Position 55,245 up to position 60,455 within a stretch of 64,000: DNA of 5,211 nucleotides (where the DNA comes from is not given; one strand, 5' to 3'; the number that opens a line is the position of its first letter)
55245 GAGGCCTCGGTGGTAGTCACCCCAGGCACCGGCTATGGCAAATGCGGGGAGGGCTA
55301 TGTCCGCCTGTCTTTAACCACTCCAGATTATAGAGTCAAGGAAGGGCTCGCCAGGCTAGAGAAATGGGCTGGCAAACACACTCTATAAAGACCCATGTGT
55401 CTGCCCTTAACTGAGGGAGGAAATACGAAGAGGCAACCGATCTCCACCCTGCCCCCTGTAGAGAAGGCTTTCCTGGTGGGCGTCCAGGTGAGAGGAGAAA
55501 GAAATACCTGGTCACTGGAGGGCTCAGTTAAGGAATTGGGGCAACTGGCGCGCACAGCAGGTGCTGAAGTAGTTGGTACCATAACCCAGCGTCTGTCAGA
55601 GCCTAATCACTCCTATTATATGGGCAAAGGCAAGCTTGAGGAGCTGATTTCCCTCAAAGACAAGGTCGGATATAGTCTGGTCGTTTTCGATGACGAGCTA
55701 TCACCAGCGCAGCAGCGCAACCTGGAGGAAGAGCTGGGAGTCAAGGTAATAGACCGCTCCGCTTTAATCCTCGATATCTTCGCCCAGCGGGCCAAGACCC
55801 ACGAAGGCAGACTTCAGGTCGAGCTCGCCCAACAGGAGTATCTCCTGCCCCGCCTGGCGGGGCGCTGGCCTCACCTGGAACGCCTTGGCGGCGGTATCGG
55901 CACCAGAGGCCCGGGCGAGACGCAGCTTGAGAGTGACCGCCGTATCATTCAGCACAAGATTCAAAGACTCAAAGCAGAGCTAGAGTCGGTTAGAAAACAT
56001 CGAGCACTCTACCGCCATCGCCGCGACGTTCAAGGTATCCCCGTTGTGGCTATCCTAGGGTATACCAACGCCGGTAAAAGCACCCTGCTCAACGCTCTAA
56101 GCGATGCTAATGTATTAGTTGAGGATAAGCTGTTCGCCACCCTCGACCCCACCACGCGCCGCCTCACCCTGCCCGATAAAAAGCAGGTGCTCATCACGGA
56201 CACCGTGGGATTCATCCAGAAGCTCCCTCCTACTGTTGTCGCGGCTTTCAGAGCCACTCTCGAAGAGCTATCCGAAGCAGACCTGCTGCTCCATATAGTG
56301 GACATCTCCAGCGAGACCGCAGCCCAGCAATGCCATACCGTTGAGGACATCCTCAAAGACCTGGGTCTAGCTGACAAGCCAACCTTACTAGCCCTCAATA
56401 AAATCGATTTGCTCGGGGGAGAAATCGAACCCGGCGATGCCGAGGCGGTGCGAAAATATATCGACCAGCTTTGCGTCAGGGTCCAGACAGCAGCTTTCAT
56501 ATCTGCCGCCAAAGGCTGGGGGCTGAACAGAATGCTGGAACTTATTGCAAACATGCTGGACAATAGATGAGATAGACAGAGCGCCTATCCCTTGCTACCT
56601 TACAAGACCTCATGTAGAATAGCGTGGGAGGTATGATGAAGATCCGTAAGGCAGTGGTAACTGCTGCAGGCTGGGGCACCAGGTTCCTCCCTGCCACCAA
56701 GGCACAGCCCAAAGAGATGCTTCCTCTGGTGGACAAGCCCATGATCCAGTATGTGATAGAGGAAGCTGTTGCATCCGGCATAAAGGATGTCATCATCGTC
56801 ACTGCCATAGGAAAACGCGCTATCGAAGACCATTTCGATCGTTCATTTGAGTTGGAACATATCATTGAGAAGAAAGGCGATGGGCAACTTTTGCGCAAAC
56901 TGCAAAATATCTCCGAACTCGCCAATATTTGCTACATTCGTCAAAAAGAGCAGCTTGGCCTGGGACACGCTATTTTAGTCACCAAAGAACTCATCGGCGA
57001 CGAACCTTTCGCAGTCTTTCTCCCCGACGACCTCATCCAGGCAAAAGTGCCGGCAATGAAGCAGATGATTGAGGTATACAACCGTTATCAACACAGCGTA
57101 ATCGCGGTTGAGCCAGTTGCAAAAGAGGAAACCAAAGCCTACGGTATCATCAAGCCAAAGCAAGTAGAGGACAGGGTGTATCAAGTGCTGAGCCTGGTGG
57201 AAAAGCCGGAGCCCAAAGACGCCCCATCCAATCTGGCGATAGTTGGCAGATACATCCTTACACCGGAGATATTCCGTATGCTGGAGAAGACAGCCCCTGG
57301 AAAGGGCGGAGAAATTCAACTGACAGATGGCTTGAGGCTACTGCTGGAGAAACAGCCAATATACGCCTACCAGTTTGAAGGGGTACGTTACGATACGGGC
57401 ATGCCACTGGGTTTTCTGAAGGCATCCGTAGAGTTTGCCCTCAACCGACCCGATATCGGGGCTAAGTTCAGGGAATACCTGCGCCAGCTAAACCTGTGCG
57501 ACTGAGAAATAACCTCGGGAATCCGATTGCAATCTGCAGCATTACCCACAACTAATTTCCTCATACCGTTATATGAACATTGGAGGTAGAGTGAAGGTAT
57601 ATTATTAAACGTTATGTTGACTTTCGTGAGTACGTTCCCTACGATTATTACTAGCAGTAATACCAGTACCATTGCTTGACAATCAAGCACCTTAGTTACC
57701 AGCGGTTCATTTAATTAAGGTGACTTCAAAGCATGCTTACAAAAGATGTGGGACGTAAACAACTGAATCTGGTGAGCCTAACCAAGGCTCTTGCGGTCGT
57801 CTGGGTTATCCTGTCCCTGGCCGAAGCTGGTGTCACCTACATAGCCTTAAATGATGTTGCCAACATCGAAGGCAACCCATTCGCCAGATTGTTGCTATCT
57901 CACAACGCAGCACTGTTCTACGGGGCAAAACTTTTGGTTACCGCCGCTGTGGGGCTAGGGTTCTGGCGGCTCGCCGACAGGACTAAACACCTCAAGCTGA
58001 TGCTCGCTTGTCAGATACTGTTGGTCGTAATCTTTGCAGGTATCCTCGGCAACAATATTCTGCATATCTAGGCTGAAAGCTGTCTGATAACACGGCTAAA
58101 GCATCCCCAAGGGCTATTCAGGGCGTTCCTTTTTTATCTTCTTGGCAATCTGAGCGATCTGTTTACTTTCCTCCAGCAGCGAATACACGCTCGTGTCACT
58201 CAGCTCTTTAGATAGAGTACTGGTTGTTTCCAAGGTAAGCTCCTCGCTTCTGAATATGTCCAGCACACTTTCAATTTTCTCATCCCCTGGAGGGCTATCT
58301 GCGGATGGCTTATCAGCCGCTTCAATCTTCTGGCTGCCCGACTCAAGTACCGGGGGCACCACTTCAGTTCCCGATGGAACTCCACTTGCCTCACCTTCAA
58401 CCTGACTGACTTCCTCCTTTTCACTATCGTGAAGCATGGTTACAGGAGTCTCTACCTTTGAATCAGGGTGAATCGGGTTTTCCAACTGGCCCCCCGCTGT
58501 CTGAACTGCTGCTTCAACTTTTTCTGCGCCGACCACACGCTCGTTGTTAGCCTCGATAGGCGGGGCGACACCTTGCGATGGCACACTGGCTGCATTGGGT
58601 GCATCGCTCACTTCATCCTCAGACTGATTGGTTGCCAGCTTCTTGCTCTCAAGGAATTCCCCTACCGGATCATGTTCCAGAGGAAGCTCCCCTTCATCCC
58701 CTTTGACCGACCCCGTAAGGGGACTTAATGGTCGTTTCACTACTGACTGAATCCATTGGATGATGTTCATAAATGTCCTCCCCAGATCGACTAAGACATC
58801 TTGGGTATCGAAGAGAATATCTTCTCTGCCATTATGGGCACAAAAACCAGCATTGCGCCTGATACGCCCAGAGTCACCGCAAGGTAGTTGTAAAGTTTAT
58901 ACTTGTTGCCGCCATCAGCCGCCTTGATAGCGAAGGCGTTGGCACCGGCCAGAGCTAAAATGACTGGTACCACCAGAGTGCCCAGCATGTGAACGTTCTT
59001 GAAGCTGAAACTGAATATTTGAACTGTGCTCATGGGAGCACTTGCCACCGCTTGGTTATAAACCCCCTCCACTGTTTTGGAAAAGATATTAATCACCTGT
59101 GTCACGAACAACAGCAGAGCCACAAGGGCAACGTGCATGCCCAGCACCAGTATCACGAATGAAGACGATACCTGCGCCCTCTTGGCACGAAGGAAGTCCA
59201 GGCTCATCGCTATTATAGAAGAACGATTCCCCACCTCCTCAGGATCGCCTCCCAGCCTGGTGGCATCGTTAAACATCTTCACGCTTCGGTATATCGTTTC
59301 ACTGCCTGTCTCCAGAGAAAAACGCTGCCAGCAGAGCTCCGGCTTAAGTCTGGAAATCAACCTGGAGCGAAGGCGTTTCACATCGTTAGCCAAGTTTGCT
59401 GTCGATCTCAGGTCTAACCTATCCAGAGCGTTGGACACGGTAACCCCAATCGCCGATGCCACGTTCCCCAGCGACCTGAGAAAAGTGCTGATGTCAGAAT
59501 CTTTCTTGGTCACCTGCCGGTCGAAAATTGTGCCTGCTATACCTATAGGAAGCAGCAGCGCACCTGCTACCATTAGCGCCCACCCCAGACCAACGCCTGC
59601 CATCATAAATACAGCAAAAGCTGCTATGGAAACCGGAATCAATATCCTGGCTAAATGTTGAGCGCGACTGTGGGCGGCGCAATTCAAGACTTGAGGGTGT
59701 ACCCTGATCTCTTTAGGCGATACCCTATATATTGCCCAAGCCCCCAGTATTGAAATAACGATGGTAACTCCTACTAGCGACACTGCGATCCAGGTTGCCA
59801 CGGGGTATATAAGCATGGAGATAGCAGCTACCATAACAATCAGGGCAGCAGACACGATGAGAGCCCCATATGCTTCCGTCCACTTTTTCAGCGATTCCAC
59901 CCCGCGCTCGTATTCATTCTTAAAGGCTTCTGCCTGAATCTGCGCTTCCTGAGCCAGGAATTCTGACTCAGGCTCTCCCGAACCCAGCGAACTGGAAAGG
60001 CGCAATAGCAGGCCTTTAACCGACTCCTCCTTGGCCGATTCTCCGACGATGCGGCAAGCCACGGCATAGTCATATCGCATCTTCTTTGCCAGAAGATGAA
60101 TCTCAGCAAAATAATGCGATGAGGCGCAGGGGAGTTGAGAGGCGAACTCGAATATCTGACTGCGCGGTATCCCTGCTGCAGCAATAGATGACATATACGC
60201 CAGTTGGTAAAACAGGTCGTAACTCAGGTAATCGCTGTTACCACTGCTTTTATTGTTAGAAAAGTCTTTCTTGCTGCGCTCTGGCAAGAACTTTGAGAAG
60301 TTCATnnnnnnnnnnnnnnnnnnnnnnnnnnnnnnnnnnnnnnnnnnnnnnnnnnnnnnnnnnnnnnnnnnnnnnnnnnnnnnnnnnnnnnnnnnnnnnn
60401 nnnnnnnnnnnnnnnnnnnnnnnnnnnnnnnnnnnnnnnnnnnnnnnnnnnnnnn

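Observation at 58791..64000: Archaellum-type FlaG/FlaF/FlaH/FlaI/FlaJ gene set in an otherwise bacterial context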

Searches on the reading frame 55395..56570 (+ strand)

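Call 87: search_protein_families(library=ncbifam, proteins=[window:55395-56570:+], max_evalue=0.00001)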
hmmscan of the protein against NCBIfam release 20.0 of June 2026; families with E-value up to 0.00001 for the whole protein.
window:55395-56570:+ (391 aa): 18 families
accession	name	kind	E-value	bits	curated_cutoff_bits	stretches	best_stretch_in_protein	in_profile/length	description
TIGR03156.1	GTP_HflX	equivalog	1.7e-140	467.9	216.75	1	24-387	1-350/351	GTPase HflX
NF008280.0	PRK11058.1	equivalog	3.9e-99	332.3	441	1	23-388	9-361/426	ribosome rescue GTPase HflX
TIGR02729.1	Obg_CgtA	equivalog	7.9e-19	67.8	280.25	1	215-388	157-328/329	Obg family GTPase CgtA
NF008956.1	PRK12299.1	equivalog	5.6e-18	65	300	1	217-389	160-326/327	GTPase ObgE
TIGR03594.1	GTPase_EngA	equivalog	6.4e-18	65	306.7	1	213-389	173-347/432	ribosome biogenesis GTPase Der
NF000908.1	PRK00089.1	equivalog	2e-17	63.4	237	1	217-389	5-168/291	GTPase Era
NF008955.0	PRK12297.1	equivalog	1.2e-15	57.4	406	1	217-390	161-330/429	GTPase ObgE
TIGR00450.1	mnmE_trmE_thdF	equivalog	3.1e-13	49.6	252.6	1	180-345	177-334/446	tRNA uridine-5-carboxymethylaminomethyl(34) synthesis GTPase MnmE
NF003661.0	PRK05291.1-3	equivalog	9.7e-13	48.2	380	1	183-388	187-370/448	tRNA uridine-5-carboxymethylaminomethyl(34) synthesis GTPase MnmE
TIGR00436.1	era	equivalog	4.1e-12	46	116.25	1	218-339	3-119/270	GTPase Era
TIGR03918.1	GTP_HydF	equivalog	7e-12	44.9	325.55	1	218-386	10-165/392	[FeFe] hydrogenase H-cluster maturation GTPase HydF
NF002828.0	PRK03003.1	equivalog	1.3e-11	43.8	631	1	208-389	206-384/477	ribosome biogenesis GTPase Der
TIGR00231.1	small_GTP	domain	3.1e-11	43.3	42.5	1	216-351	4-135/164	GTP-binding protein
NF007071.0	PRK09518.1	equivalog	5e-11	41.8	953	1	207-389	436-615/706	bifunctional cytidylate kinase/GTPase Der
TIGR03597.1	GTPase_YqeH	equivalog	9e-10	38.2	297.4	0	284-387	53-152/361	ribosome biogenesis GTPase YqeH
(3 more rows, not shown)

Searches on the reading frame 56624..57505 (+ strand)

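Call 87: search_protein_families(library=ncbifam, proteins=[window:56624-57505:+], max_evalue=0.00001)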
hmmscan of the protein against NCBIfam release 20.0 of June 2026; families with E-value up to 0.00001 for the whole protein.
window:56624-57505:+ (293 aa): 27 families (the best 25 are shown)
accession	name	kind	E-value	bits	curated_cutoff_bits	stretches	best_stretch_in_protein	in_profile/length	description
TIGR01099.1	galU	equivalog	3.3e-118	394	326.8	1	7-267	1-261/261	UTP--glucose-1-phosphate uridylyltransferase GalU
NF009928.0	PRK13389.1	equivalog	2e-83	280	548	1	5-288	6-296/302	UTP--glucose-1-phosphate uridylyltransferase GalU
NF007516.0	PRK10122.1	equivalog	3.9e-69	233.1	534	1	8-289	4-294/297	UTP--glucose-1-phosphate uridylyltransferase GalF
TIGR01105.1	galF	equivalog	4.2e-66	223.1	659.2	1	7-289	3-294/297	GalU regulator GalF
TIGR01208.1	rmlA_long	equivalog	1.2e-42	146.1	320.25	1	9-268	1-231/353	glucose-1-phosphate thymidylyltransferase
TIGR03992.1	Arch_glmU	subfamily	4.1e-39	134.6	292.1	2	99-269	71-225/393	bifunctional sugar-1-phosphate nucleotidylyltransferase/acetyltransferase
NF041313.1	UDPGP_AglF_Halo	equivalog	2.3e-35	122.1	400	2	100-261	71-224/234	UTP--glucose-1-phosphate uridylyltransferase AglF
NF041173.1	Sug_nt_acttase_Thmprot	equivalog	1.2e-22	80.5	600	2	94-268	64-224/405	bifunctional sugar-1-phosphate nucleotidylyltransferase/acetyltransferase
NF012024.0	PRK15480.1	equivalog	1.5e-20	73.5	588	1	5-244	1-211/292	glucose-1-phosphate thymidylyltransferase RfbA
TIGR01207.1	rmlA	equivalog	2.5e-20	72.8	360.65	1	9-243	1-206/286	glucose-1-phosphate thymidylyltransferase RfbA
TIGR01173.1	glmU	equivalog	6.9e-14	51.5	366.85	1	9-222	2-183/452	bifunctional UDP-N-acetylglucosamine diphosphorylase/glucosamine-1-phosphate N-acetyltransferase GlmU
NF045761.1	NAMPUrTaseMurU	equivalog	5.9e-13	49.2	250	1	9-152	2-124/226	N-acetylmuramate alpha-1-phosphate uridylyltransferase MurU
NF010934.1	PRK14354.1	equivalog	1.1e-12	47.3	450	0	10-87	2-76/447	bifunctional UDP-N-acetylglucosamine diphosphorylase/glucosamine-1-phosphate N-acetyltransferase GlmU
NF010935.0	PRK14355.1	equivalog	1.5e-12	46.9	718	1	9-79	5-72/459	bifunctional UDP-N-acetylglucosamine diphosphorylase/glucosamine-1-phosphate N-acetyltransferase GlmU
NF052502.1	man1P_GTase_Rv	exception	5e-12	45.4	440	1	9-270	2-229/352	mannose-1-phosphate guanylyltransferase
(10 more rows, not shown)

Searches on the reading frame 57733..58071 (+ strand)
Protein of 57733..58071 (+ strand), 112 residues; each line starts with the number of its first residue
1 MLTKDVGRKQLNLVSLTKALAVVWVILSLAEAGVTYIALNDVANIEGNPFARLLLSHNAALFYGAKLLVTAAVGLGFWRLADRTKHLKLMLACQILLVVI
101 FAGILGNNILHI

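Call 3: search_protein_families(library=pfam, proteins=[window:57733-58071:+], max_evalue=0.1)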
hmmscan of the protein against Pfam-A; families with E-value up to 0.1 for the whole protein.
window:57733-58071:+ (112 aa): 2 families
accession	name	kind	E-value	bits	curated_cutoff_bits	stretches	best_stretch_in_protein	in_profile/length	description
PF18902.5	DUF5658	-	6.2e-10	40.2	25.2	1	26-108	2-81/82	Domain of unknown function (DUF5658)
PF01769.21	MgtE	-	0.073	13.8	27.6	1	34-109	20-91/125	Divalent cation transporter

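Call 4: search_protein_families(library=ncbifam, proteins=[window:57733-58071:+], max_evalue=0.1)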
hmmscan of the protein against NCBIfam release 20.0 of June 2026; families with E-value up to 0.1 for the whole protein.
window:57733-58071:+ (112 aa): 0 families

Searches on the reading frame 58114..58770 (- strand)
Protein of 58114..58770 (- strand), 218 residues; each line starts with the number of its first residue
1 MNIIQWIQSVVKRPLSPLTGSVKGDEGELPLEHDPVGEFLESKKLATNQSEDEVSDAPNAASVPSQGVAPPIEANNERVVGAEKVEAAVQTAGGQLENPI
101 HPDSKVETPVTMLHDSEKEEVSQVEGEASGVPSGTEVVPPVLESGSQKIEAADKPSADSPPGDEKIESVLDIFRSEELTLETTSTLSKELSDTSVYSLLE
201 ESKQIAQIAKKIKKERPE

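Call 3: search_protein_families(library=pfam, proteins=[window:58114-58770:-], max_evalue=0.1)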
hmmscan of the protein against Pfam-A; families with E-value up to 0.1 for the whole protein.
window:58114-58770:- (218 aa): 0 families

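Call 4: search_protein_families(library=ncbifam, proteins=[window:58114-58770:-], max_evalue=0.1)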
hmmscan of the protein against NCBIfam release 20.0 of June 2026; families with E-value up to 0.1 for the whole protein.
window:58114-58770:- (218 aa): 0 families

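Call 27: search_protein_families(library=pfam, alignment_id=A2, max_evalue=10)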
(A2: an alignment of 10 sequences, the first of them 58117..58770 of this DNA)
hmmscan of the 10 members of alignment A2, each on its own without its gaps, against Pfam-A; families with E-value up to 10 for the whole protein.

A. member 1, window:58117-58770:- (218 aa): 0 families

B. families by the number of members that match (of 10 scanned): 3 families
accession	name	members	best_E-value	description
PF15442.11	DUF4629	1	0.23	Domain of unknown function (DUF4629)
PF21822.3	Phage_TAC_15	1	0.4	Phage tail assembly chaperone protein, TAC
PF17985.6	SipA_VBS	1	2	SipA vinculin binding site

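Call 39: find_homologous_proteins(query=A2, max_evalue=0.001)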
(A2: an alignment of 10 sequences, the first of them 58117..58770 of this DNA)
Query A2 (10 sequences) (218 aa, profile of the alignment): 131 proteins with E <= 0.001 among 8000 candidates; the best 120 are listed.
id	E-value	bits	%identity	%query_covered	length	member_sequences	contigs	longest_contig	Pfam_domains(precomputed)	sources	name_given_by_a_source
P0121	1.7e-90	321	100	100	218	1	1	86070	-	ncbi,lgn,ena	-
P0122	3.8e-89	317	83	100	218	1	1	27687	-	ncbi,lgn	-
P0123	4.3e-89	316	63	100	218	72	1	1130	-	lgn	-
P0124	6.7e-89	316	61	100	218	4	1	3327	-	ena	-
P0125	1.0e-88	315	62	100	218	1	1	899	-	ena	-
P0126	2.2e-87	311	55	98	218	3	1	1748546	-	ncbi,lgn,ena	-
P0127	1.4e-86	308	60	100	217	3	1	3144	-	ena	-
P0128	3.3e-84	300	60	100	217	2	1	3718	-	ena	-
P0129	4.8e-84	300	61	100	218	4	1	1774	-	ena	-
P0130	2.0e-83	298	60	98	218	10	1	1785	-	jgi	-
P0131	3.1e-83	297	60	100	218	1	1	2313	-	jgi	jgi:hypothetical protein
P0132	3.3e-83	297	57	98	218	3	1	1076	-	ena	-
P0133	5.7e-83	296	59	100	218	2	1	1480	-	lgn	-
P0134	1.1e-82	295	55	98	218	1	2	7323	-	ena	-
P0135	1.4e-82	295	55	98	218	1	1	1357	-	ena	-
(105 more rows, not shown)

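Call 64: search_solved_structures(query=A2, max_evalue=10)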
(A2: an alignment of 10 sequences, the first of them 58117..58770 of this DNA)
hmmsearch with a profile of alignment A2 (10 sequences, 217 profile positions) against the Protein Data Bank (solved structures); distinct sequences matched with E-value up to 10: 0.

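Call 96: predict_structure(alignment_id=A7)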
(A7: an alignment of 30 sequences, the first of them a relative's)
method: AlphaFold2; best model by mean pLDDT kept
length: 218 residues; sequences in the alignment: 30
mean_pLDDT: 58.6   pTM: 0.23
mean pLDDT of the five models: 58.6, 57.9, 56.9, 53.7, 52.2
residues with pLDDT >= 90: 21; 70-90: 52; 50-70: 30; < 50: 115
segments of 3 or more residues with pLDDT < 50: 19-27, 52-156
pLDDT, mean of each block of 10 residues (from residue 1): 73 54 48 84 72 43 38 41 40 39 40 38 38 44 43 50 79 80 85 93 95 75
secondary structure, 60 per line:
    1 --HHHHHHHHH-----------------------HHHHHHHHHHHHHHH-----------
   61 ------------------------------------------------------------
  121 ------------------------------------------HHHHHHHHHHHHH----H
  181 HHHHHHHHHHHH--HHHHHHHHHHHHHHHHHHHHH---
elements in order: H3-11 H35-49 H163-175 H180-192 H195-215

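Call 98: fold_search(model_id=the predicted structure, library=pdb)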
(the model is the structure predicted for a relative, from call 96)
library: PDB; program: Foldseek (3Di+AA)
matches with E <= 10: 3; with E <= 0.001: 0
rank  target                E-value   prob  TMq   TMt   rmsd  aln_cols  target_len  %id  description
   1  2c3f                  7.4e+00  0.01  0.09  0.07  43.3       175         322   14  The structure of a group A streptococcal phage-encoded tail-fibre showing hyaluronan lyase activity. (released 2005-11-29)
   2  7mqa_SI               9.2e+00  0.02  0.11  0.04  22.0       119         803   12  Cryo-EM structure of the human SSU processome, state post-A1 (released 2021-09-22)
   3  8i0s_R                9.8e+00  0.01  0.12  0.08  53.0       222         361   16  The cryo-EM structure of human Bact-II complex (released 2024-07-31)

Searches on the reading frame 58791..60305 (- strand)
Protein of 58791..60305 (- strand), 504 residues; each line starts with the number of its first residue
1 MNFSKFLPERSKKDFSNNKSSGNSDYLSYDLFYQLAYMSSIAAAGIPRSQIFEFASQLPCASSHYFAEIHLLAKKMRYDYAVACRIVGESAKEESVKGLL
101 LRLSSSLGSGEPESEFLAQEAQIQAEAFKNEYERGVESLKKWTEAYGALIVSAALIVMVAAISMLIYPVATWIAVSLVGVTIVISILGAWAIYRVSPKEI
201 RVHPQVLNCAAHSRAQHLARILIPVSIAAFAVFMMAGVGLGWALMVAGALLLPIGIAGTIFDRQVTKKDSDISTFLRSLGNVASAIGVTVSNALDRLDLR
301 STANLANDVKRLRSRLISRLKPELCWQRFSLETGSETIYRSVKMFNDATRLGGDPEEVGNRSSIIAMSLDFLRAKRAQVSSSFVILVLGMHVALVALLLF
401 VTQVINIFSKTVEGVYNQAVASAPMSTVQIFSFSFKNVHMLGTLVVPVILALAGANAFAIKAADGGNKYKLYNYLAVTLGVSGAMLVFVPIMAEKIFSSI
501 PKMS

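Call 3: search_protein_families(library=pfam, proteins=[window:58791-60305:-], max_evalue=0.1)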
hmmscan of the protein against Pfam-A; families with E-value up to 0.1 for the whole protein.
window:58791-60305:- (504 aa): 2 families
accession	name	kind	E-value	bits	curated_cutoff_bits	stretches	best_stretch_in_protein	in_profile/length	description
PF00482.28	T2SSF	-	0.00014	22.2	25.2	1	36-159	3-123/125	Type II secretion system (T2SS), protein F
PF05055.17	DUF677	-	0.085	12.2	29.1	0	228-271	194-237/336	Protein of unknown function (DUF677)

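Call 4: search_protein_families(library=ncbifam, proteins=[window:58791-60305:-], max_evalue=0.1)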
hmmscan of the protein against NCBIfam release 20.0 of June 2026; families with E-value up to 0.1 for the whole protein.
window:58791-60305:- (504 aa): 3 families
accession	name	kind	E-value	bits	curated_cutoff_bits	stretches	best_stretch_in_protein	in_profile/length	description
NF004703.2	PRK06041.1-1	equivalog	3.4e-124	415.1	570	1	18-498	27-522/525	archaellar assembly protein ArlJ/FlaJ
NF004705.1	PRK06041.1-3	equivalog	1.2e-76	258.5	400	1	28-500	4-465/465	archaellar assembly protein ArlJ/FlaJ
NF004704.2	PRK06041.1-2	equivalog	2.7e-50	171.6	550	1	30-495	78-552/555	archaellar assembly protein ArlJ/FlaJ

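Call 65: search_solved_structures(query=window:58791-60305:-, max_evalue=1)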
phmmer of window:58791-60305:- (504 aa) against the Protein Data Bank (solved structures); distinct sequences matched with E-value up to 1: 1.
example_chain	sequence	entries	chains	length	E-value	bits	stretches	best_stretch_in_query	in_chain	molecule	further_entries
8w9m_B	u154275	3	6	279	0.16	14.1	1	180-282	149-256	Nitrate transport permease protein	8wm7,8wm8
